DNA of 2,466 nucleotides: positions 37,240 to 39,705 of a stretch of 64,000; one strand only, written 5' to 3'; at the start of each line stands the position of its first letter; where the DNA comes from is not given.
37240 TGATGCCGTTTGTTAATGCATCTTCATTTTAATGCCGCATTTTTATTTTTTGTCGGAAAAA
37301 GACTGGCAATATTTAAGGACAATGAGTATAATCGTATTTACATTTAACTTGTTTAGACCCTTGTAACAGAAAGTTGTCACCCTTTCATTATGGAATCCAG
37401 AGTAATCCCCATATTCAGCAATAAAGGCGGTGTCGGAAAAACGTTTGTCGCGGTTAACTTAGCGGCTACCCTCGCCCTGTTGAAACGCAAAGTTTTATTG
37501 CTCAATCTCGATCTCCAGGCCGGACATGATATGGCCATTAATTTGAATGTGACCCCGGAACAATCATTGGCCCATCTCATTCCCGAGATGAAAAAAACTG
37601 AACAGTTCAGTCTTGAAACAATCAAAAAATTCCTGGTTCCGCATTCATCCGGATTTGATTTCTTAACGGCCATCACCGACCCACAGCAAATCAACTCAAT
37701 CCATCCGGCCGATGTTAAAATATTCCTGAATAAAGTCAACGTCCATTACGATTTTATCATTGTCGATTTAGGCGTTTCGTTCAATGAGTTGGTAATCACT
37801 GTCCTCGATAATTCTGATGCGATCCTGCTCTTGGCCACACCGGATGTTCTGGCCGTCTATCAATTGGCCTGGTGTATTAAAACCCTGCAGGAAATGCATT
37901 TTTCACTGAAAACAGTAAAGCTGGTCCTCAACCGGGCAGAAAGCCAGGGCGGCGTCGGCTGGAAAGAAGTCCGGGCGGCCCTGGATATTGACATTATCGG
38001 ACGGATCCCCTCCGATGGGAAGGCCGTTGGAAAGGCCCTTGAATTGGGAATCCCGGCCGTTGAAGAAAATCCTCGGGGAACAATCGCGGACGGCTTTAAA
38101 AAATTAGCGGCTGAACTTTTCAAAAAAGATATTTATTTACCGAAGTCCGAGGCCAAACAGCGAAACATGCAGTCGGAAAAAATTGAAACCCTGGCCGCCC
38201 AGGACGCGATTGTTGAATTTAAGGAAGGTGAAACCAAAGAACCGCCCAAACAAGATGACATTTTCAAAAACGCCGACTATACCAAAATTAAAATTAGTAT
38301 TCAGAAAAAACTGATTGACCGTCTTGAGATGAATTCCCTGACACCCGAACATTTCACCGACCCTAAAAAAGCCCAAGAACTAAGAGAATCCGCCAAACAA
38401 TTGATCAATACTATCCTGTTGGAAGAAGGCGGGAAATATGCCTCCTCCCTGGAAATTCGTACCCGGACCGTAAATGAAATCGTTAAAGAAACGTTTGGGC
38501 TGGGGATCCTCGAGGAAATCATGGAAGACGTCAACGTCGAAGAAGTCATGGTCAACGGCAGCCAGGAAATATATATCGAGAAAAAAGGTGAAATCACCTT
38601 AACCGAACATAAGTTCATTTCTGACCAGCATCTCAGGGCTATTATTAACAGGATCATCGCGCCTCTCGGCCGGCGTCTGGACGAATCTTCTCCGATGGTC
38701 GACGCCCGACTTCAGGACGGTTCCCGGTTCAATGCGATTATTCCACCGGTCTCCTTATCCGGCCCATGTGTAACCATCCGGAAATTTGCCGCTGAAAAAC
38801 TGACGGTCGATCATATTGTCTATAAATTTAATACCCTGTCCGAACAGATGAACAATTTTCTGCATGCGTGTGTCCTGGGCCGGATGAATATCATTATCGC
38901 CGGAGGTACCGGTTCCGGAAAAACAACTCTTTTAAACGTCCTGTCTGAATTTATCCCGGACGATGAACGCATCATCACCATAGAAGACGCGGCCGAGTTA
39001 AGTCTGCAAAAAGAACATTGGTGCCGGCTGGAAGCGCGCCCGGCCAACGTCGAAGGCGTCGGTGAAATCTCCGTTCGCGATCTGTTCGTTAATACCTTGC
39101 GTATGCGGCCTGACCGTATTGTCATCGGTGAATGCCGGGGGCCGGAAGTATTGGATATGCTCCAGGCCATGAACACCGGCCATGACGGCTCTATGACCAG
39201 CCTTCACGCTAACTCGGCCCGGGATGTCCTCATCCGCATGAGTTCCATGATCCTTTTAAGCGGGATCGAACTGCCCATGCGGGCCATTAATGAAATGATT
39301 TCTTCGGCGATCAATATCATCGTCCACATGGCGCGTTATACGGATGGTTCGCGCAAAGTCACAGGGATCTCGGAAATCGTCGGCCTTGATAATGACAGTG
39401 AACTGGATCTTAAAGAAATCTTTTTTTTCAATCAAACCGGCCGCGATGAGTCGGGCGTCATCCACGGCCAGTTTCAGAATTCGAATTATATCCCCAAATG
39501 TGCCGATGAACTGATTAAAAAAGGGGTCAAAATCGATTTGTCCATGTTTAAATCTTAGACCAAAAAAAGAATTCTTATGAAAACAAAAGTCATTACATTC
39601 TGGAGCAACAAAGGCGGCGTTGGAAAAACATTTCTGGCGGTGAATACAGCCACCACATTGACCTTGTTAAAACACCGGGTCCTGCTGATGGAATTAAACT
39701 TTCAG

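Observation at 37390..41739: Orphan tandem pair of TadZ(CpaE)-TadA(CpaF) fusion ATPases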

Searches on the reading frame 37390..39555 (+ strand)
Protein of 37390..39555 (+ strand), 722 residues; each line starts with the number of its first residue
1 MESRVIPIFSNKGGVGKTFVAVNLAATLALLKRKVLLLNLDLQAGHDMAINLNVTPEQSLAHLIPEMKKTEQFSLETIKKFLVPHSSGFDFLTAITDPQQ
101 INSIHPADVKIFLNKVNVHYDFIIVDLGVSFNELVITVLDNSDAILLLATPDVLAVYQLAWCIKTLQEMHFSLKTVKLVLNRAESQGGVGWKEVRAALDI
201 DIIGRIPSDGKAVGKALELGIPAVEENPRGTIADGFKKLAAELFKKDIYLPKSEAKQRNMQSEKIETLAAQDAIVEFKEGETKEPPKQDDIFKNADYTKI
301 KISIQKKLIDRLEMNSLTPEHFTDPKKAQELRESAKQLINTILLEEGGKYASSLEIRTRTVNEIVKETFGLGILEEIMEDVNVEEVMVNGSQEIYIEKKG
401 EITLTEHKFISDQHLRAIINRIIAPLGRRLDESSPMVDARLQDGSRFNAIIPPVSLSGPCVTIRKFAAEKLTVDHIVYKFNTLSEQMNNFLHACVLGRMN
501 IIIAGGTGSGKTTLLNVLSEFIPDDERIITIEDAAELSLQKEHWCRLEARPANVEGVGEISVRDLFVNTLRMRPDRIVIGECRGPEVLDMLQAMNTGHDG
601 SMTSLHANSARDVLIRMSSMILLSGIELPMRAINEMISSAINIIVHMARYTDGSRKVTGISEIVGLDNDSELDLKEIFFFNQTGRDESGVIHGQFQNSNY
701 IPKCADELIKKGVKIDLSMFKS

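Call 5: search_protein_families(library=pfam, proteins=[window:37390-39555:+], max_evalue=0.01)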
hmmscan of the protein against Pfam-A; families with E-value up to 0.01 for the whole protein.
window:37390-39555:+ (722 aa): 20 families
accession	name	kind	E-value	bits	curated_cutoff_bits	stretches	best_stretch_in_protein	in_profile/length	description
PF00437.27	T2SSE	-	3e-58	197.7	24.9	1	372-651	6-281/370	Type II/IV secretion system protein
PF13614.12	AAA_31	-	1.2e-18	68.1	27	1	4-171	2-169/177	AAA domain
PF01656.29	CbiA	-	2.5e-12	47.3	25.4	1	8-209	3-112/125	CobQ/CobB/MinD/ParA nucleotide binding domain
PF10609.15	ParA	-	5.9e-12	46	27.1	1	4-243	4-245/246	NUBPL iron-transfer P-loop NTPase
PF00142.24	Fer4_NifH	-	6.4e-05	23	25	0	11-78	7-73/271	4Fe-4S iron sulfur cluster binding proteins, NifH/frxC family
PF00005.33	ABC_tran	-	0.00015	22.8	25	1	501-534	14-47/137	ABC transporter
PF03029.23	ATP_bind_1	-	0.00018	21.9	27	0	503-527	1-25/240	Conserved hypothetical ATP binding protein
PF06564.18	CBP_BcsQ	-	0.00019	21.4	21.3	1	12-158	10-154/234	Cellulose biosynthesis protein BcsQ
PF02374.21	ArsA_ATPase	-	0.00033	20.4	24.3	1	8-41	5-38/305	Anion-transporting ATPase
PF13245.12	AAA_19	-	0.00062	20.4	25.1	0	498-522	11-35/134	AAA domain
PF01078.27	Mg_chelatase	-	0.001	19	20.3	1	486-541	10-65/207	Magnesium chelatase, subunit ChlI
PF13604.12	AAA_30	-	0.0013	18.9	27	0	485-525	5-45/191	AAA domain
PF20720.3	nSTAND3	-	0.0018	18.4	27.2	0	501-537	20-57/155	Novel STAND NTPase 3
PF13191.12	AAA_16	-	0.0023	18.9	32.6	0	485-536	10-61/167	AAA ATPase domain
PF24389.1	ORC-CDC6-like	-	0.0039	16.4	27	1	465-519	5-53/571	ORC-CDC6-like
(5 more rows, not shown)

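Call 7: search_protein_families(library=ncbifam, proteins=[window:37390-39555:+], max_evalue=0.01)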
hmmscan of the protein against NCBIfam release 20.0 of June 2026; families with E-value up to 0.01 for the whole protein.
window:37390-39555:+ (722 aa): 54 families (the best 25 are shown)
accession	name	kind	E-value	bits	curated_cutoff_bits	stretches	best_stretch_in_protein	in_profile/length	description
TIGR03819.1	heli_sec_ATPase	hypoth_equivalog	3.2e-95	319.2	373.15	1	336-660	18-338/340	TadA family conjugal transfer-associated ATPase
TIGR02788.1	VirB11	equivalog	2.7e-66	223.7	249.95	2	485-660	131-306/308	P-type DNA transfer ATPase VirB11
TIGR02782.1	TrbB_P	equivalog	4.6e-61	206.7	304.55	1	375-668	15-298/303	P-type conjugative transfer ATPase TrbB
NF058587.1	archaellum_moto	equivalog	7e-58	196.7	550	1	355-682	131-453/527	archaellum flagellar ATPase motor FlaI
NF010475.0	PRK13900.1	equivalog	5.7e-56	190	389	1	367-660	9-322/333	type IV secretion system ATPase VirB11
NF010469.0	PRK13894.1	subfamily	2.6e-54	184.8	508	1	367-668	21-312/320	conjugal transfer ATPase TrbB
NF010407.0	PRK13833.1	subfamily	1.8e-43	149.2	499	1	366-668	15-305/323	conjugal transfer protein TrbB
NF053672.1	bindosome_BasE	exception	8.7e-39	133.6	1000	1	373-681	140-442/512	bindosome assembly system ATPase subunit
NF010425.0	PRK13851.1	equivalog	4.1e-38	131.1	461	2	485-652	149-317/344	type IV secretion system protein VirB11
TIGR01969.1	minD_arch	subfamily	9.7e-21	74.1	201.75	1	4-250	1-239/251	cell division ATPase MinD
TIGR01968.1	minD_bact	equivalog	2.5e-18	66.4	212.9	1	4-261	2-254/261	septum site-determining protein MinD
NF041000.1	ATPase_ComGA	equivalog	1.7e-14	53.5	300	1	485-621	115-246/267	competence type IV pilus ATPase ComGA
NF041546.1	ParA_partition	equivalog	1.9e-14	53.7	180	2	5-46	1-42/203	ParA family partition ATPase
TIGR01420.1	pilT_fam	subfamily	2.9e-14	53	319.1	1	381-620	12-242/343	PilT/PilU family type 4a pilus ATPase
NF041136.1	MrpORP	equivalog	4.1e-12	46.1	450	1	5-265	7-267/365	iron-sulfur cluster carrier protein MrpORP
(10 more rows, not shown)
